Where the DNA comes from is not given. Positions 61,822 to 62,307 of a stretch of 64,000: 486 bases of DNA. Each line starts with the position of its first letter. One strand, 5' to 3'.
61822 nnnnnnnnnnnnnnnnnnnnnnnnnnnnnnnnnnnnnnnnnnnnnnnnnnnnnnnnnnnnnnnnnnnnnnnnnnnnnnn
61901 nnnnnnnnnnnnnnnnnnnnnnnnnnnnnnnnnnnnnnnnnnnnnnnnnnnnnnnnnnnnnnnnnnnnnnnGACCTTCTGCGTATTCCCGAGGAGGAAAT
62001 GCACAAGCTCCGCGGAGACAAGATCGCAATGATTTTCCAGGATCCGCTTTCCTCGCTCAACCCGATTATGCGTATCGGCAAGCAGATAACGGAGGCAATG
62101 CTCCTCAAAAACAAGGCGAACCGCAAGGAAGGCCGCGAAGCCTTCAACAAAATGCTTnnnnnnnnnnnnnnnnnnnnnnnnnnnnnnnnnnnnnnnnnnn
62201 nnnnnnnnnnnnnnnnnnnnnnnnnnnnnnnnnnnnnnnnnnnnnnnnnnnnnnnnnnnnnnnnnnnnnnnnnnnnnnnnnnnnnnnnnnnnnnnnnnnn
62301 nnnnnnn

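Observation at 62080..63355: Roughly 400-aa helical insertion inside the OppD-like nucleotide-binding domain, between the Q-loop and the LSGGQ signature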

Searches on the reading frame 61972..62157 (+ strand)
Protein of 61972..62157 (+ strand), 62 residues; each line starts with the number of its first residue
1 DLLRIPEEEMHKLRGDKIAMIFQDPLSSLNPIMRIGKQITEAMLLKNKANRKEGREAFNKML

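Call 44: search_protein_families(library=ncbifam, proteins=[window:61972-62157:+], max_evalue=0.001)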
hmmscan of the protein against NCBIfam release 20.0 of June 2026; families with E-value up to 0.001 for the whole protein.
seq(62 aa): 16 families
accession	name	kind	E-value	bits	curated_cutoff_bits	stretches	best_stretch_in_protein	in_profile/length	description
NF007010.1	PRK09473.1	subfamily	1.7e-15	56.6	575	1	2-62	72-132/318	oligopeptide ABC transporter ATP-binding protein OppD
NF043079.1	MMSYN1_0167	equivalog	1.6e-14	53.6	740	1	8-57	298-347/561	oligopeptide ABC transporter ATP-binding protein OppD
NF007613.0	PRK10261.1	equivalog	2.2e-12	46.2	1077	1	6-62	94-150/623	glutathione ABC transporter ATP-binding protein GsiA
NF011713.0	PRK15134.1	equivalog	7.2e-12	44.7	834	1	2-56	78-132/529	microcin C ABC transporter ATP-binding protein YejF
NF008246.0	PRK11022.1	equivalog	1.5e-11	44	541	1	1-56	74-129/326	dipeptide ABC transporter ATP-binding protein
NF011659.0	PRK15079.1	equivalog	5.7e-09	35.1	540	1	1-61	87-147/334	murein tripeptide/oligopeptide ABC transporter ATP binding protein OppF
TIGR02770.1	nickel_nikD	equivalog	2.9e-08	33.4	318.7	1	11-56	57-101/230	nickel import ATP-binding protein NikD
NF047576.1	opine_ATP_CntF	equivalog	5e-08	32.5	385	1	1-60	70-129/264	staphylopine uptake ABC transporter ATP-binding protein CntF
NF043071.1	DppF_dipep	equivalog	6e-08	32.4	660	1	5-61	89-145/331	dipeptide ABC transporter ATP-binding subunit DppF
NF008453.0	PRK11308.1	subfamily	6.5e-08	32.2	408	1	6-62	89-145/334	dipeptide ABC transporter ATP-binding protein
NF047578.1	opine_ATP_CntD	equivalog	1.2e-07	31.3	380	1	2-60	71-129/266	staphylopine uptake ABC transporter ATP-binding protein CntD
NF011674.0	PRK15093.1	equivalog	2.4e-07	30.2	627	1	1-43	74-116/330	putrescine export ABC transporter ATP-binding protein SapD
NF011692.0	PRK15112.1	equivalog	1.4e-05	24.8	452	1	12-56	84-128/269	putrescine export ABC transporter ATP-binding protein SapF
NF043078.1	MMSYN1_0168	equivalog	2e-05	23.4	800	1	6-44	392-435/649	oligopeptide ABC transporter ATP-binding protein OppF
TIGR02769.1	nickel_nikE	equivalog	0.00044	19.8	332.55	1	1-53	74-125/265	nickel import ATP-binding protein NikE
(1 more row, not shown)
